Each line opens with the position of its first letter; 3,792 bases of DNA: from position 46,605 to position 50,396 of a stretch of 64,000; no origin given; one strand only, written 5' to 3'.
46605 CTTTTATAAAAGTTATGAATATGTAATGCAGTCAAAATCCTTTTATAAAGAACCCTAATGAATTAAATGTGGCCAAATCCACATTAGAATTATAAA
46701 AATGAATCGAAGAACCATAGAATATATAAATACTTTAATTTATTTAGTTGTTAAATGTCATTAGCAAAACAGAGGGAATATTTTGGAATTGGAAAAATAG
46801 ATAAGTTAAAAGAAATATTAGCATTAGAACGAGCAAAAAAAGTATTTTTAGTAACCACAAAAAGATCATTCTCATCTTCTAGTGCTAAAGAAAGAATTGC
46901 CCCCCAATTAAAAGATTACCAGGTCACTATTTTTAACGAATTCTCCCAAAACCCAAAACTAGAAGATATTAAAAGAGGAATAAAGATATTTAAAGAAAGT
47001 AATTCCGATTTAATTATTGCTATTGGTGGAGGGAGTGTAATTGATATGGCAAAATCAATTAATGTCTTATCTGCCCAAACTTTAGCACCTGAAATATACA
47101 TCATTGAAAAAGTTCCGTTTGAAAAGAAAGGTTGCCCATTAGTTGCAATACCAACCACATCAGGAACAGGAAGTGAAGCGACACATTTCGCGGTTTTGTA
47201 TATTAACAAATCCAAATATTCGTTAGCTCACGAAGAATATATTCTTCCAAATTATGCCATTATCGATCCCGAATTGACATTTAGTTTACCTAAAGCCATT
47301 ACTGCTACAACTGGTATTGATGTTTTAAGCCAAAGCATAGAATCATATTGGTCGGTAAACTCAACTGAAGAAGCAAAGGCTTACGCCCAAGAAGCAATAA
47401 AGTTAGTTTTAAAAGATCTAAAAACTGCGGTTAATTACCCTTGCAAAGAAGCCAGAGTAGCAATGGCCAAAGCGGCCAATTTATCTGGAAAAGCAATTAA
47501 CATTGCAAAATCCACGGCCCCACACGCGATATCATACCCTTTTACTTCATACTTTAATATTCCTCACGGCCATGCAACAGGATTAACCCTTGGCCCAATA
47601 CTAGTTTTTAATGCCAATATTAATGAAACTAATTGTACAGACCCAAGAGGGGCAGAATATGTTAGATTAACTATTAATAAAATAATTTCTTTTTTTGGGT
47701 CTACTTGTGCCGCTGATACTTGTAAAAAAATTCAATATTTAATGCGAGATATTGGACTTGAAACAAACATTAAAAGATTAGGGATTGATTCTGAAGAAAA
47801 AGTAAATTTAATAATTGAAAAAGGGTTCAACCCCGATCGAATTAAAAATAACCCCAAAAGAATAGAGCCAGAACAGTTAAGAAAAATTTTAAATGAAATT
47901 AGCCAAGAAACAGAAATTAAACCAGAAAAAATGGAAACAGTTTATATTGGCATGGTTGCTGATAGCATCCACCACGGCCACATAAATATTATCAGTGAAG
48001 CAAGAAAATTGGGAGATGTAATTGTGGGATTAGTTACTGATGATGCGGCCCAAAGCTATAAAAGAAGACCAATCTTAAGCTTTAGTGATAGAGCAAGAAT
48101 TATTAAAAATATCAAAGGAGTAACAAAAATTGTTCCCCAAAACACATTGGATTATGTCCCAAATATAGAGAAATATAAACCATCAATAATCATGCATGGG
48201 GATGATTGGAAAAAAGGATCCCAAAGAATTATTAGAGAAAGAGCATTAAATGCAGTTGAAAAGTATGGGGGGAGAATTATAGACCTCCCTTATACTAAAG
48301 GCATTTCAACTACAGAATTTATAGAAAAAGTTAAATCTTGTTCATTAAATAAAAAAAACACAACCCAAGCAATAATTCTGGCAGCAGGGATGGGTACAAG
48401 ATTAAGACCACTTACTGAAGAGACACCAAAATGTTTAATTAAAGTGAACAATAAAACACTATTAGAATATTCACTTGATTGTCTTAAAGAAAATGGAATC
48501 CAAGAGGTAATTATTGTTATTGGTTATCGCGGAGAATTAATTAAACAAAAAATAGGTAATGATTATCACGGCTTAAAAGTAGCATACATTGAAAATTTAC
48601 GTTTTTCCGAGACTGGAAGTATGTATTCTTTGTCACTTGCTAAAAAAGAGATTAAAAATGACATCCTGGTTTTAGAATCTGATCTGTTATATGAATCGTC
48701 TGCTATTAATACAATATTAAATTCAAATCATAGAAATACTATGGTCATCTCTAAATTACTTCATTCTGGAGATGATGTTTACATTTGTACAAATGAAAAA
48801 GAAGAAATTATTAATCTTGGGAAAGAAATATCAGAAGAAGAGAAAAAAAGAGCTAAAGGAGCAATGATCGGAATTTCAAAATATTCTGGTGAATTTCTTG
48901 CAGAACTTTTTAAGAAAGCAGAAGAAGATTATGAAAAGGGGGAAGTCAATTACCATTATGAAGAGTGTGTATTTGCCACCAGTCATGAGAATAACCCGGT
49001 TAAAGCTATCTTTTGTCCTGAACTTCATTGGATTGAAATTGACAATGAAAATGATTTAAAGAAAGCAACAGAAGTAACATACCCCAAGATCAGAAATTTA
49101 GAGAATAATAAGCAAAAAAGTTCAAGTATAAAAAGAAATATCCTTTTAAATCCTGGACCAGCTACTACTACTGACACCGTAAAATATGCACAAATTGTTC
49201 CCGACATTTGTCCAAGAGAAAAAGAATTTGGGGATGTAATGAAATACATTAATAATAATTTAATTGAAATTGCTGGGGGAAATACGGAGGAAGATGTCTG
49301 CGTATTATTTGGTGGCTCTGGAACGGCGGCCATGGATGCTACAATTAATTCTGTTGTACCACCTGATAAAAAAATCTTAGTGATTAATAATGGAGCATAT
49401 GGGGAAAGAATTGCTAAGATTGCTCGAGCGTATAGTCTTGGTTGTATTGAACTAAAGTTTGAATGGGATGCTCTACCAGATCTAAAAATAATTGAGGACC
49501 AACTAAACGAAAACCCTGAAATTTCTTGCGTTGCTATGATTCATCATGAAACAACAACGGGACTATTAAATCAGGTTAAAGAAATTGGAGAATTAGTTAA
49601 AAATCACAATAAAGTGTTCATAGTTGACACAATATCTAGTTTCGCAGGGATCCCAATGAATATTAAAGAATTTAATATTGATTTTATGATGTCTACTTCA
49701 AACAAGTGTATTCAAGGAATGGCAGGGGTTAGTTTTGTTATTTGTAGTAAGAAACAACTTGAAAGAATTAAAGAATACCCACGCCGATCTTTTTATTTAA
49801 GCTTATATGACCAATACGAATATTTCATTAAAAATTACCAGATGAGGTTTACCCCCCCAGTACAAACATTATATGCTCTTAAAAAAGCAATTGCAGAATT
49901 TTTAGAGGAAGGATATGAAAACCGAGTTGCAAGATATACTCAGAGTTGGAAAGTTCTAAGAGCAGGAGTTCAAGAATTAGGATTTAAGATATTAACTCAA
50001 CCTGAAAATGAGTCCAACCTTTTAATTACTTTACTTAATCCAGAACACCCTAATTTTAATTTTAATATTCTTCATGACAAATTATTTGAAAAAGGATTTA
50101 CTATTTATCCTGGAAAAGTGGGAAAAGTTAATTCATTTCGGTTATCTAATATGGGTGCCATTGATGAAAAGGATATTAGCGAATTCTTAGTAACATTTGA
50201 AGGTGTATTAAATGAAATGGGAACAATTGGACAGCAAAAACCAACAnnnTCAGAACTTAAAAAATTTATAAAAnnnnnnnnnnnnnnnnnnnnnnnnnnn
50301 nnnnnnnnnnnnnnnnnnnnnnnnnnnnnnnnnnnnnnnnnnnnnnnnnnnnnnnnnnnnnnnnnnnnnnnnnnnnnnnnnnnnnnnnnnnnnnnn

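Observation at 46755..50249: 1164-aa four-domain fusion that appears to encode two parallel 'make and activate' phosphonate branches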

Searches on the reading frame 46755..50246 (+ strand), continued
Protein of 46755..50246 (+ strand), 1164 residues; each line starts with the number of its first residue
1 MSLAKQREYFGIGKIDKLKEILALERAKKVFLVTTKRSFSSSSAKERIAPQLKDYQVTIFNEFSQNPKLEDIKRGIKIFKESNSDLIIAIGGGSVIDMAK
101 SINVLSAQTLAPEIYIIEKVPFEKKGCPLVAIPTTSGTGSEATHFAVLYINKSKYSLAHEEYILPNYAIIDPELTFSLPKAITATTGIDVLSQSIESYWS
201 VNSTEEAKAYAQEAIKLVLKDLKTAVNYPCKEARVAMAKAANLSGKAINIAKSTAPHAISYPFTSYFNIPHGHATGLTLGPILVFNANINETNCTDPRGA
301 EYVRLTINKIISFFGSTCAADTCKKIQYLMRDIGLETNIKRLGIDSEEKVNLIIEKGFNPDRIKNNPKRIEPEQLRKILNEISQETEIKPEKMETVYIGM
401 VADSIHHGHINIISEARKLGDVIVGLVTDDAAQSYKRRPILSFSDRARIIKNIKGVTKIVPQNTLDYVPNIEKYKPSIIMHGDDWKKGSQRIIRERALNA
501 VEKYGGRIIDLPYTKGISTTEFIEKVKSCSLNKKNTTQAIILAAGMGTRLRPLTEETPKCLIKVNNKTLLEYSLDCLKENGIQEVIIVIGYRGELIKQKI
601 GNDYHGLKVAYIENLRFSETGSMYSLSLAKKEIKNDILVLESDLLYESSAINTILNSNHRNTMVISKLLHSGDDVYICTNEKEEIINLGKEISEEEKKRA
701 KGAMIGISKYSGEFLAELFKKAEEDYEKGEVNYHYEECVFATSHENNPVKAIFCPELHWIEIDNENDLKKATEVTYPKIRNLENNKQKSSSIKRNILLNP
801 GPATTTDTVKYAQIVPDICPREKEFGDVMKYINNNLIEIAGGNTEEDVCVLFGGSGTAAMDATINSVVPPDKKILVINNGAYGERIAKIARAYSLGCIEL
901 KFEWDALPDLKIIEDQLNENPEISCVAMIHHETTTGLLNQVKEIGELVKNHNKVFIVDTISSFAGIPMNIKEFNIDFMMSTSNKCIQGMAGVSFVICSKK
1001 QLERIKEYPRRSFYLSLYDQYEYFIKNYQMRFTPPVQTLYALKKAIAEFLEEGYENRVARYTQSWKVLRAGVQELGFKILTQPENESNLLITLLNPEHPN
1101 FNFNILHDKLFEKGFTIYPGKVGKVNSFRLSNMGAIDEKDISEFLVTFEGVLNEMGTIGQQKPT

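Call 51: find_encoding_contigs(protein=P0006, flank=10000, max_places=2)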
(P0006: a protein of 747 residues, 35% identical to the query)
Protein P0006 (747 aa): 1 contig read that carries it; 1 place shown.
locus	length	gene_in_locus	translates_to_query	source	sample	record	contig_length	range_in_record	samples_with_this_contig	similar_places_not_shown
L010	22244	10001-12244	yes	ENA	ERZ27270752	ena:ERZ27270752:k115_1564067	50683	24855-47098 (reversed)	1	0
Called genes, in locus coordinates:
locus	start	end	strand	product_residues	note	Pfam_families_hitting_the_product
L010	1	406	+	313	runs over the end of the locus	PF04991:LicD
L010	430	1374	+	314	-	PF04991:LicD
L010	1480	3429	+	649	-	PF01501:Glyco_transf_8 (weak)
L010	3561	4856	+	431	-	PF01467:CTP_transf_like, PF13714:PEP_mutase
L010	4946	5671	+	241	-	PF00149:Metallophos, PF12850:Metallophos_2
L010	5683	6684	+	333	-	PF01073:3Beta_HSD, PF01370:Epimerase, PF02719:Polysacc_synt_2, PF16363:GDP_Man_Dehyd, PF07993:NAD_binding_4 (weak)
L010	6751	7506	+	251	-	PF20202:DUF6564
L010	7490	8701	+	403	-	PF03435:Sacchrp_dh_NADP (faint)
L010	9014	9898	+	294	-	PF04991:LicD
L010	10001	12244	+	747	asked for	PF00483:NTP_transferase, PF12804:NTP_transf_3, PF20202:DUF6564 (faint), PF01467:CTP_transf_like, PF00465:Fe-ADH, PF13685:Fe-ADH_2 (weak), PF25137:ADH_Fe_C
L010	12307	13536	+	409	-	PF04991:LicD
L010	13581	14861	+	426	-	PF00535:Glycos_transf_2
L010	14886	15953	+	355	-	PF22674:C2185-like_N (weak), PF05050:Methyltransf_21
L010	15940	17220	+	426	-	PF02655:ATP-grasp_3, PF02786:CPSase_L_D2 (faint), PF02222:ATP-grasp, PF07478:Dala_Dala_lig_C (weak), PF13535:ATP-grasp_4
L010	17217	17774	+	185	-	PF13302:Acetyltransf_3, PF13420:Acetyltransf_4, PF00583:Acetyltransf_1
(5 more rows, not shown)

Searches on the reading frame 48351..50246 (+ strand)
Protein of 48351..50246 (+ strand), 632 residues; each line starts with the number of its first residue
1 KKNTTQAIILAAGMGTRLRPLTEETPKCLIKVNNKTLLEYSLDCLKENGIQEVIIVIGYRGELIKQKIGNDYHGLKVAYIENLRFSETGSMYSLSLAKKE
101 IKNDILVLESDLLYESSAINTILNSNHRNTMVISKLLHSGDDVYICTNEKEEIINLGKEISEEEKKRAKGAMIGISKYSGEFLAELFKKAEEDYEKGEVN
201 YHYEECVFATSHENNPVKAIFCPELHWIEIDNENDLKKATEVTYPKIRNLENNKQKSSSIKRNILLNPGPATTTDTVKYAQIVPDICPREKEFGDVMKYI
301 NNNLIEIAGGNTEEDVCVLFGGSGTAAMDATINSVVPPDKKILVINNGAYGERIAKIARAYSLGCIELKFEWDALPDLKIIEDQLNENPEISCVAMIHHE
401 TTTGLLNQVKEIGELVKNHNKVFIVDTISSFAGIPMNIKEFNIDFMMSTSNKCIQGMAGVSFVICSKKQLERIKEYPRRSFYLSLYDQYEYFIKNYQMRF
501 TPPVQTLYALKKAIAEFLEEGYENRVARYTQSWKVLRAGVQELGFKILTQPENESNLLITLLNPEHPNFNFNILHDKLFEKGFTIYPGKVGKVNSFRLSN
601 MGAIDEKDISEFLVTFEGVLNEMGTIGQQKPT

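Call 35: search_solved_structures(query=window:48351-50246:+, max_evalue=1e-10, show_alignments=1)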
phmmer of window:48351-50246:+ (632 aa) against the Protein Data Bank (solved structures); distinct sequences matched with E-value up to 1e-10: 36.
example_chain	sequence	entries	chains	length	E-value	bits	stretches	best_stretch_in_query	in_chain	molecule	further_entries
6pd1_A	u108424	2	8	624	1.4e-141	476.4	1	6-624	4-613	Nucleotidyl transferase/aminotransferase, class V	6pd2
9kk8_A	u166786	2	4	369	1e-74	255.5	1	263-617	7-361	2-aminoethylphosphonate--pyruvate transaminase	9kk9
9kka_A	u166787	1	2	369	7e-74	252.8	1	263-617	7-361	2-aminoethylphosphonate--pyruvate transaminase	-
1m32_A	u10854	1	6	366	6.5e-72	246.3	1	262-615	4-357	2-aminoethylphosphonate-pyruvate aminotransferase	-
7e7g_A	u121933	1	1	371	1e-61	212.6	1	260-623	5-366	2-aminoethylphosphonate--pyruvate transaminase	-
2dr1_A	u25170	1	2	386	2.8e-38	135.2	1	287-623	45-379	386aa long hypothetical serine aminotransferase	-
3zrp_A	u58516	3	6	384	3.2e-33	118.5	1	264-624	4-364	SERINE-PYRUVATE AMINOTRANSFERASE (AGXT)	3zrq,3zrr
2z9u_A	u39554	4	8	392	9.4e-30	107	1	318-551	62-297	Aspartate aminotransferase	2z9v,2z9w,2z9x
1vjo_A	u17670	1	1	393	1.5e-27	99.8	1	259-566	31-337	alanine--glyoxylate aminotransferase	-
3kgw_A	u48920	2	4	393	1.2e-26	96.8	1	256-565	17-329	Alanine-glyoxylate aminotransferase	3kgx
3f0h_A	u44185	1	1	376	5.7e-26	94.6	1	269-616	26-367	Aminotransferase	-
6pk1_A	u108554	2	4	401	1.5e-25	93.2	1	316-624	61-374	Serine--glyoxylate aminotransferase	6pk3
3isl_A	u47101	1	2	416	1.1e-23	87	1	265-548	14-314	Purine catabolism protein pucG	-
4cbs_A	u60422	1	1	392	4.1e-23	85.1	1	256-550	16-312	SERINE--PYRUVATE AMINOTRANSFERASE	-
2huf_A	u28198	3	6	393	5.4e-23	84.7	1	263-565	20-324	Alanine glyoxylate aminotransferase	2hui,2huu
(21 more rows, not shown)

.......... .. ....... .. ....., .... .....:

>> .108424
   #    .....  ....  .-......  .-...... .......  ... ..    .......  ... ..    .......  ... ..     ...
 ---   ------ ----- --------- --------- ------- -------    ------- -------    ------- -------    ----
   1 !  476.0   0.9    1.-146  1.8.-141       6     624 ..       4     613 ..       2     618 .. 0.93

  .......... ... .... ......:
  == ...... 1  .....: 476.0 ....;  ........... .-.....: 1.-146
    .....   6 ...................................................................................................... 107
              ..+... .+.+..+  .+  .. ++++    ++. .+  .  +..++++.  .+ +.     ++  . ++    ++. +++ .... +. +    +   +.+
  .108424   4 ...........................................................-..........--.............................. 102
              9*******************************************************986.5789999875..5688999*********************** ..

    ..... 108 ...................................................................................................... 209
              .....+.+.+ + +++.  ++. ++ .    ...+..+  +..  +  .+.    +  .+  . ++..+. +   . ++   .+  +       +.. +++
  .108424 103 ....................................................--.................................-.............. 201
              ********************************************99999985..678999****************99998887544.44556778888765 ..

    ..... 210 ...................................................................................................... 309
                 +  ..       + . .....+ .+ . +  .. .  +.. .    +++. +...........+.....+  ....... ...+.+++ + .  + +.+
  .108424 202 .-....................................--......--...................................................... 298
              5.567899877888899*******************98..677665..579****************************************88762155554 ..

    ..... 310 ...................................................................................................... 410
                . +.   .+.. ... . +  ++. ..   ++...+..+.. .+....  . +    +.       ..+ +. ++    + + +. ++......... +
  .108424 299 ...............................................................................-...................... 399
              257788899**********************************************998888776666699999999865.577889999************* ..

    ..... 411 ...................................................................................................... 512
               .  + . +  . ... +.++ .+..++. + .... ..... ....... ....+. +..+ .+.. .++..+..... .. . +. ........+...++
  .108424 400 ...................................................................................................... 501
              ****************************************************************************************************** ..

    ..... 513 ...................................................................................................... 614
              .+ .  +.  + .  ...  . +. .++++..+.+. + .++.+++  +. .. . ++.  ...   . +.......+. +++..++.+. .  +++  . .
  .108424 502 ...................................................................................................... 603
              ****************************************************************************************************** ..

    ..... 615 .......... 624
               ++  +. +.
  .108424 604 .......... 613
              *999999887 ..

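Call 76: find_related_loci(query=A1, collection=genome_contigs, flank=10000)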
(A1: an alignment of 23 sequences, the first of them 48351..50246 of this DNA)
Query A1 (632 aa) in genome_contigs; peptide patterns used: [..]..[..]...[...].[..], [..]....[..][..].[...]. (x = any residue, [..] = any of these).
599 stretches matched a pattern (row limit reached: there are more); 596 encode a relative of the query (tblastn E <= 1e-3); the best 80 are kept; 80 distinct loci.
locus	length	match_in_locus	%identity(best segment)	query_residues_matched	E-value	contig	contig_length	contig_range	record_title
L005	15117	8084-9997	68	6-624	0e+0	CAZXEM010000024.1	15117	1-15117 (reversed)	MAG TPA_asm: uncultured Methanosarcinales archaeon isolate binchicken_co28_250 genome assembly, contig: NODE_2612_length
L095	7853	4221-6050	53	6-623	0e+0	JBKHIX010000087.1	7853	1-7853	MAG: Thermoplasmata archaeon isolate D3M20_1 NODE_150_length_7853_cov_7.173121, whole genome shotgun sequence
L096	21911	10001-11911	42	7-624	3e-170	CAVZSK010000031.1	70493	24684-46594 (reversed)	MAG: uncultured delta proteobacterium isolate MFD00905.bin.2.152 genome assembly, contig: contig_4797, whole genome shot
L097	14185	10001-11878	42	7-624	3e-163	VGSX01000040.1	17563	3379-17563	MAG: Deltaproteobacteria bacterium isolate K_DeepCast_300m_m2_247 K_DeepCast_300m_m2_247_Ga0194111_10003877, whole genom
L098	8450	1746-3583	65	6-619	0e+0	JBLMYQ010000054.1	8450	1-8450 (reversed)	MAG: Deltaproteobacteria bacterium isolate MAG225 PRJNA951521_bin9_renamed_53, whole genome shotgun sequence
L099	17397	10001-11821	43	7-621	6e-163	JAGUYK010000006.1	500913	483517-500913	MAG: Ignavibacteriales bacterium isolate DeMMO6_3 c_000000011322, whole genome shotgun sequence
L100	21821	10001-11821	42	3-617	9e-153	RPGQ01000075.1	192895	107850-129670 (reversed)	MAG: Desulfobacteraceae bacterium Eth-SRB2 Scaffold269_pilon, whole genome shotgun sequence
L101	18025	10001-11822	62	7-623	1e-162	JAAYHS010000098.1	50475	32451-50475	MAG: Bacillota bacterium isolate AS09scLD_40 134415_AS09, whole genome shotgun sequence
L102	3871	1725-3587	41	6-624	1e-157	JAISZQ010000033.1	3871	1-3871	MAG: Spirochaetaceae bacterium isolate Nc350_bin98 k119_2306904, whole genome shotgun sequence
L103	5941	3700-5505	41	1-614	5e-152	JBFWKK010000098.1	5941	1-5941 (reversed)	MAG: Sphaerochaeta sp. isolate CA_2019_NHSR_40 NODE_27816_length_5941_cov_7.069143_NHSR, whole genome shotgun sequence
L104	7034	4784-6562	42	6-612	4e-150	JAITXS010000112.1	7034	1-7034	MAG: Spirochaetaceae bacterium isolate Zx50_bin7 k119_3929607, whole genome shotgun sequence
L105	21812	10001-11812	42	7-622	1e-149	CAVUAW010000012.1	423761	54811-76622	MAG: uncultured Bacillaceae bacterium isolate MFD05684.bin.3.35 genome assembly, contig: contig_30467, whole genome shot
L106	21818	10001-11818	41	7-623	2e-149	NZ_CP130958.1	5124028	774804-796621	Priestia megaterium strain BS2-10 chromosome, complete genome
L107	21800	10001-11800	41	7-622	2e-148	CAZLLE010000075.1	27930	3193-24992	MAG TPA_asm: uncultured Campylobacterales bacterium isolate binchicken_co219_67 genome assembly, contig: k141_680701, wh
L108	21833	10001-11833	42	6-628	2e-148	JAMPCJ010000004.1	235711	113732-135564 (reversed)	MAG: Treponema brennaborense isolate NALB_7821b_31 Scaffold_#4__SCF_004__235611_bp, whole genome shotgun sequence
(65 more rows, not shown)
